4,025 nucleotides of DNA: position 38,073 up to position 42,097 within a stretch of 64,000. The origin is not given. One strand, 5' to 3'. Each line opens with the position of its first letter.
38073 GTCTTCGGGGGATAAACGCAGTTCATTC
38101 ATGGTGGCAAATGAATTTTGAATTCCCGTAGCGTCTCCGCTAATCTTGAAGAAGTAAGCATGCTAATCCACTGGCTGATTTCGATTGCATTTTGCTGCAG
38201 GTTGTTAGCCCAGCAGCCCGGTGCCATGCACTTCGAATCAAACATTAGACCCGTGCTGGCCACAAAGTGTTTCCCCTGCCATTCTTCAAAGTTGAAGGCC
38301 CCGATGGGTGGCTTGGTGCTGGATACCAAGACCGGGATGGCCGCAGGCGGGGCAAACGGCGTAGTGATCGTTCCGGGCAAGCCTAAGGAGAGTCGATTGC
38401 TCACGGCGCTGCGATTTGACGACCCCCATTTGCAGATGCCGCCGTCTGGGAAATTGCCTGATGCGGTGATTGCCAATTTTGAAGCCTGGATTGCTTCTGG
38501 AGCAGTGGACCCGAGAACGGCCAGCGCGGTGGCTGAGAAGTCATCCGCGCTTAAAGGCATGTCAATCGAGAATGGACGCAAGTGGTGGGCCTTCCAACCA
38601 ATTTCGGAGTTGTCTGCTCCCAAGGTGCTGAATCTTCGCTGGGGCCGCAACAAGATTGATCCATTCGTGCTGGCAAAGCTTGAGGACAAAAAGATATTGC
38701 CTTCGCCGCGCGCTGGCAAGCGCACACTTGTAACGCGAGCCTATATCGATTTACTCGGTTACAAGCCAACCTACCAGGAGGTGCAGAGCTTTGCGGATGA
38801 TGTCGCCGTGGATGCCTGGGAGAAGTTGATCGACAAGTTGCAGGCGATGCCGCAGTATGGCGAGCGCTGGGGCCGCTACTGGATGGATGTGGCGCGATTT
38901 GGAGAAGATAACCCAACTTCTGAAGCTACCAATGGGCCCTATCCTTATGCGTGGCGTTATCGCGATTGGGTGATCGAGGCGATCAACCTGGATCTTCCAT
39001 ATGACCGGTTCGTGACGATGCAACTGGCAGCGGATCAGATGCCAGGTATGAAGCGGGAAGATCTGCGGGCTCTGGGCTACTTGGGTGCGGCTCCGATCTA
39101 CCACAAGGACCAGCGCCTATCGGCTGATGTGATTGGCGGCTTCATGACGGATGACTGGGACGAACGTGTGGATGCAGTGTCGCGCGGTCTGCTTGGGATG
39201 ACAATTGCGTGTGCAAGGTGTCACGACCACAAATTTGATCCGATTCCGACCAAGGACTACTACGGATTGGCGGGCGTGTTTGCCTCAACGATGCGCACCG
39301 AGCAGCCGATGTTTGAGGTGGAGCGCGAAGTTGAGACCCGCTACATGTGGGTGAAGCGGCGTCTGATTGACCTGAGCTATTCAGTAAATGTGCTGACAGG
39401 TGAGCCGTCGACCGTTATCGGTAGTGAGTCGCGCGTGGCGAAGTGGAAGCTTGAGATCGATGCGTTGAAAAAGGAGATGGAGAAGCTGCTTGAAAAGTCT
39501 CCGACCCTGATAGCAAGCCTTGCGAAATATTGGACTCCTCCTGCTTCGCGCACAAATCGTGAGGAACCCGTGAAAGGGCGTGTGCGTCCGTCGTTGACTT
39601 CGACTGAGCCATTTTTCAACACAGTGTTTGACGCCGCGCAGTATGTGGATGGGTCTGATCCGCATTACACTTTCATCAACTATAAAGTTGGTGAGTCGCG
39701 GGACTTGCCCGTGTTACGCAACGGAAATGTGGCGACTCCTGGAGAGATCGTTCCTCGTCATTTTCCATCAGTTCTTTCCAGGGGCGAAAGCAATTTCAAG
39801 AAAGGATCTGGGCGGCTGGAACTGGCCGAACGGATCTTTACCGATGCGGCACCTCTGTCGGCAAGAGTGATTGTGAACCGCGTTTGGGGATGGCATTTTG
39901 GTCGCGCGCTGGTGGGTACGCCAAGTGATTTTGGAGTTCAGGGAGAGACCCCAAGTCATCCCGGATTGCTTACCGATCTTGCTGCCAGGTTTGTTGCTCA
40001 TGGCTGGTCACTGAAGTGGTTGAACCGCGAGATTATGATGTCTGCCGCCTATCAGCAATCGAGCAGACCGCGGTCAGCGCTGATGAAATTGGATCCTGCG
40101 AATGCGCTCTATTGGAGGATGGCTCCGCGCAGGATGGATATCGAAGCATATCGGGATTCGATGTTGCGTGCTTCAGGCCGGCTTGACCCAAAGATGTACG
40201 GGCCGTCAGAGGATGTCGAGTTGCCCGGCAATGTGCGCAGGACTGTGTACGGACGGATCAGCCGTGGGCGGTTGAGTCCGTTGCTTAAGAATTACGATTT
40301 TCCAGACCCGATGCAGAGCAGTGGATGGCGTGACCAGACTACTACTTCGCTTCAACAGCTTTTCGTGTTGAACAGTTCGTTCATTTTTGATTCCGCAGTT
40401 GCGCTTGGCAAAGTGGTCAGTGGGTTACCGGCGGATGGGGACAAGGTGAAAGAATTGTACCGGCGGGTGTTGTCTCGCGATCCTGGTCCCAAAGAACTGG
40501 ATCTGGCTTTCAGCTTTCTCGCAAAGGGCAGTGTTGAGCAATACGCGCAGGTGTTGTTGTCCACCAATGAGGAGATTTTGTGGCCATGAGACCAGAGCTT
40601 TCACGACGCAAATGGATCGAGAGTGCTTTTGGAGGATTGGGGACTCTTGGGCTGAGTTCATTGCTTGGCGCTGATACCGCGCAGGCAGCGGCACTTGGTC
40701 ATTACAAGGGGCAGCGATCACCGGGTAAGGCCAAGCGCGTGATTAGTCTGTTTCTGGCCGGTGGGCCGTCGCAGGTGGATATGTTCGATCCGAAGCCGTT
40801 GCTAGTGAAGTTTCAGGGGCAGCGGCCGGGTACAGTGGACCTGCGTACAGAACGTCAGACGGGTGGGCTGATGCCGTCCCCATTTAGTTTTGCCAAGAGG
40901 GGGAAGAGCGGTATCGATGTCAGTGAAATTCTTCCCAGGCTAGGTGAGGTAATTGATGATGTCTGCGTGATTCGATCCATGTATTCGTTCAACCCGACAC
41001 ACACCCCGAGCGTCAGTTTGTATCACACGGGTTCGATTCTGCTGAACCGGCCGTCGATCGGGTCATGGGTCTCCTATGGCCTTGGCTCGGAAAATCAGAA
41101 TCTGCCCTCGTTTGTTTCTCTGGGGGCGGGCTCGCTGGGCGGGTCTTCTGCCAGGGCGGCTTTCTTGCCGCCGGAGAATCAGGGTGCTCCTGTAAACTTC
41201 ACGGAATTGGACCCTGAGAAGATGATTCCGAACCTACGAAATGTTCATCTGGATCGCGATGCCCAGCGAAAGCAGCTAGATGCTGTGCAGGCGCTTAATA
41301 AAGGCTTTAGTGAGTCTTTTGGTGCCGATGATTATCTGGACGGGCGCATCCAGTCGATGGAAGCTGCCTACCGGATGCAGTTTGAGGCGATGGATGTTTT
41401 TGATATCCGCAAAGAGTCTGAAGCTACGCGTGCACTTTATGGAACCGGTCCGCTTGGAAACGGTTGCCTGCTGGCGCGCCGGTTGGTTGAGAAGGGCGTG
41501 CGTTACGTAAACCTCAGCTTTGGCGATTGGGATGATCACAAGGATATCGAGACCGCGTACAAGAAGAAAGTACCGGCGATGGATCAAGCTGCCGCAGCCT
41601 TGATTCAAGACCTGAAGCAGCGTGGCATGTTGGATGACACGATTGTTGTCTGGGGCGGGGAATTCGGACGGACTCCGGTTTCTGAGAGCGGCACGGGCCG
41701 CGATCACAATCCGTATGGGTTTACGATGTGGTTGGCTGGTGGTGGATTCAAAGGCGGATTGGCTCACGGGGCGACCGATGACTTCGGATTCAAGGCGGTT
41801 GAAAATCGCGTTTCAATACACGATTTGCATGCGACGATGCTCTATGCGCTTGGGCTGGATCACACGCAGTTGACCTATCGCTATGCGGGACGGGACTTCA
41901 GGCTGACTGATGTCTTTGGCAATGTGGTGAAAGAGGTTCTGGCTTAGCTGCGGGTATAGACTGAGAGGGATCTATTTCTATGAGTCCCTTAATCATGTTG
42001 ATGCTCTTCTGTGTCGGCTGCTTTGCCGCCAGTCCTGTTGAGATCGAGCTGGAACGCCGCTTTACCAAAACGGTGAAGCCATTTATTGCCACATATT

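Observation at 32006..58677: Super-cluster of four pairs, each a giant double-CxxCH protein plus a twin-arginine partner, from families with no assigned function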

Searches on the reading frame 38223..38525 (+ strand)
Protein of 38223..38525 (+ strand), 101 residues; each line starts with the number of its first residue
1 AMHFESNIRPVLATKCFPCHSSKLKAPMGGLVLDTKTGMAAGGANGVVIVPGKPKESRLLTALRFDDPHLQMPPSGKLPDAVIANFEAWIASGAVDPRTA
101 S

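Call 75: search_solved_structures(query=A5, max_evalue=10, show_alignments=3)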
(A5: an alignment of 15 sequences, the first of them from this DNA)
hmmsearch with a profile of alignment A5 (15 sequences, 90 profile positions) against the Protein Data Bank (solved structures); distinct sequences matched with E-value up to 10: 66 (the best 60 are shown).
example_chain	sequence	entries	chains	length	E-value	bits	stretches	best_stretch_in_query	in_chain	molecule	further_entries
5mab_A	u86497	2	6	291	1.4e-05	28.6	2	14-84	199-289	FoxE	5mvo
5c2v_A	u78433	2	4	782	0.00037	24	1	3-28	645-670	HYDRAZINE SYNTHASE ALPHA SUBUNIT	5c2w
3dr0_A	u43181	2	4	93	0.001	22.6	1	12-87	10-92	Cytochrome c6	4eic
4eid_A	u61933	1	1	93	0.0028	21.2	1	12-87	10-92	Cytochrome c6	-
4rlr_A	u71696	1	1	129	0.0031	21.1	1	2-37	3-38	Cytochrome c, 1 heme-binding site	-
8snh_G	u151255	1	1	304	0.029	17.9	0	12-73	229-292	Cbb3-type cytochrome c oxidase subunit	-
4eif_A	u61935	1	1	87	0.077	16.6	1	12-86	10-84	Cytochrome c6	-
2pac_A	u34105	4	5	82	0.09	16.4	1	13-80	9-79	CYTOCHROME C551 | Cytochrome c-551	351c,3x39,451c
3mk7_C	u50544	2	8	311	0.092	16.3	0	11-83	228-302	Cytochrome c oxidase, cbb3-type, subunit P | Cbb3-type cytochrome c oxidase subunit CcoP1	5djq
5xec_C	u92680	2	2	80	0.098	16.2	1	14-80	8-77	Cytochrome c-552,Cytochrome c-551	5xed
2d0s_A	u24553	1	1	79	0.11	16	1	13-80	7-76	cytochrome c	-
2exv_A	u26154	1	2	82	0.12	15.9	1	13-80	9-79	Cytochrome c-551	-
8smr_G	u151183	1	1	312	0.14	15.7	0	11-44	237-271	Cbb3-type cytochrome c oxidase subunit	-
1cyi_A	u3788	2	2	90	0.15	15.6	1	12-87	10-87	CYTOCHROME C6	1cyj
9se7_T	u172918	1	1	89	0.17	15.5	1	12-87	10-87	Cytochrome c6, chloroplastic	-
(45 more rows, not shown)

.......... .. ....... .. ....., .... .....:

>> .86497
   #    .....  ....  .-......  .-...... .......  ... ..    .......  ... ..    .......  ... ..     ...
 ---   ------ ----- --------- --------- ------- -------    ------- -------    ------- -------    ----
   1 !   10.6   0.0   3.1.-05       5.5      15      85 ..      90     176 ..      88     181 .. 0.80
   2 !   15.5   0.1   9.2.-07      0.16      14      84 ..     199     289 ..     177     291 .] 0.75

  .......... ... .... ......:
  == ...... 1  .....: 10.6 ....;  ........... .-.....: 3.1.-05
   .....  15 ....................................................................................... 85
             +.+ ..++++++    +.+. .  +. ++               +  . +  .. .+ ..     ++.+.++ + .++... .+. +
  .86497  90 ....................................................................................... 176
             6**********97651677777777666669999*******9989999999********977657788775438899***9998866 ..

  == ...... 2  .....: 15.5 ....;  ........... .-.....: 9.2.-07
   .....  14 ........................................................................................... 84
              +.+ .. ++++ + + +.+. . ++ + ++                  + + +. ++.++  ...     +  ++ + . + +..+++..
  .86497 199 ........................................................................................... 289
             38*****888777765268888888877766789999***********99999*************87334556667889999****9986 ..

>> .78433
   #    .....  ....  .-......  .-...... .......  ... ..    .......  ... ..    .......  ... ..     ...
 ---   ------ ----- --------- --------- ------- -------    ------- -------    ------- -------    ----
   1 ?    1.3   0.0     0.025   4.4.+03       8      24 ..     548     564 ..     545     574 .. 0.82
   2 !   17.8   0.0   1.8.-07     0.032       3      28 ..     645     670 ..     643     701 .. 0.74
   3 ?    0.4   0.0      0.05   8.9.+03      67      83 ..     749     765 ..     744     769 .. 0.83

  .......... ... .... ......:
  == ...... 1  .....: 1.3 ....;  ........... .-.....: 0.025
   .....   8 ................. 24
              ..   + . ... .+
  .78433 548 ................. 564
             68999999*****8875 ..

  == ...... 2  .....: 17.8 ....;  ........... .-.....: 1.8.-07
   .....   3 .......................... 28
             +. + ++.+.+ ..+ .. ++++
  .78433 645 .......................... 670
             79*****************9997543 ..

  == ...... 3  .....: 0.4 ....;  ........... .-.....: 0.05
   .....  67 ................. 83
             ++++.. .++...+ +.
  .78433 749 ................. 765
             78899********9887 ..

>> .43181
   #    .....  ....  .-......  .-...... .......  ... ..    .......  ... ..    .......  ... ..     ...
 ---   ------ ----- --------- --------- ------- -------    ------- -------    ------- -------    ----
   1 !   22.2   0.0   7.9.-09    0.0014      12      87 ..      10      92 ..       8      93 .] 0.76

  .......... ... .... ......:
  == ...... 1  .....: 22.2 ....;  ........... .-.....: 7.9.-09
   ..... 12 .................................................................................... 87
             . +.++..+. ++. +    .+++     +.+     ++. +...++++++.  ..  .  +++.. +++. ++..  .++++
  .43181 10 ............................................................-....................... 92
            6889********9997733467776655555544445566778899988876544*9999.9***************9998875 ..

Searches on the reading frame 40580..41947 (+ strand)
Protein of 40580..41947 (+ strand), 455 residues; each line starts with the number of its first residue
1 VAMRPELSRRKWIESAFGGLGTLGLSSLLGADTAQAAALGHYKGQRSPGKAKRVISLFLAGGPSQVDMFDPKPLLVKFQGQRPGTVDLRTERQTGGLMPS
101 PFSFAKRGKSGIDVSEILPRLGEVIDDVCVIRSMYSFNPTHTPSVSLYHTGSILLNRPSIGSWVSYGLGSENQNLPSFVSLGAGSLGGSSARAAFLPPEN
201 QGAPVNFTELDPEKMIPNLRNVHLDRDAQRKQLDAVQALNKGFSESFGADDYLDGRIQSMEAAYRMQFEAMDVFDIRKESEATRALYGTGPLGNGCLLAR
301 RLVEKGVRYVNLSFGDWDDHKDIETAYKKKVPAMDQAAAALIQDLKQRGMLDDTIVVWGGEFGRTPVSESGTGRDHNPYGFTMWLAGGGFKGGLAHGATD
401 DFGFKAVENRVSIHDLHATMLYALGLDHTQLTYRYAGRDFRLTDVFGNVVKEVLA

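Call 3: search_protein_families(library=pfam, proteins=[window:40580-41947:+], max_evalue=0.001)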
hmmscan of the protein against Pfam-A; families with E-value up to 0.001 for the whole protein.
window:40580-41947:+ (455 aa): 1 family
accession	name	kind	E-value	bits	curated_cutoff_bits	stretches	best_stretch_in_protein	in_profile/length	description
PF07394.17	DUF1501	-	9.8e-136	453.4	27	1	51-454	1-390/390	Protein of unknown function (DUF1501)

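Call 65: search_protein_families(library=pfam, proteins=[window:40586-41947:+], max_evalue=10)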
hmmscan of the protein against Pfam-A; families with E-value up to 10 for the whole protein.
window:40586-41947:+ (453 aa): 2 families
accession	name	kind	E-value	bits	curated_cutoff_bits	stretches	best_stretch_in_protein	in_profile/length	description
PF07394.17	DUF1501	-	9.7e-136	453.4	27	1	49-452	1-390/390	Protein of unknown function (DUF1501)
PF10006.14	DUF2249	-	0.12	12.6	29.5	1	67-93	35-61/70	Uncharacterized conserved protein (DUF2249)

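Call 66: search_protein_families(library=ncbifam, proteins=[window:40586-41947:+], max_evalue=0.001)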
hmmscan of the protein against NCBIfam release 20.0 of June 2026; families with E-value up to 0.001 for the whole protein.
window:40586-41947:+ (453 aa): 0 families
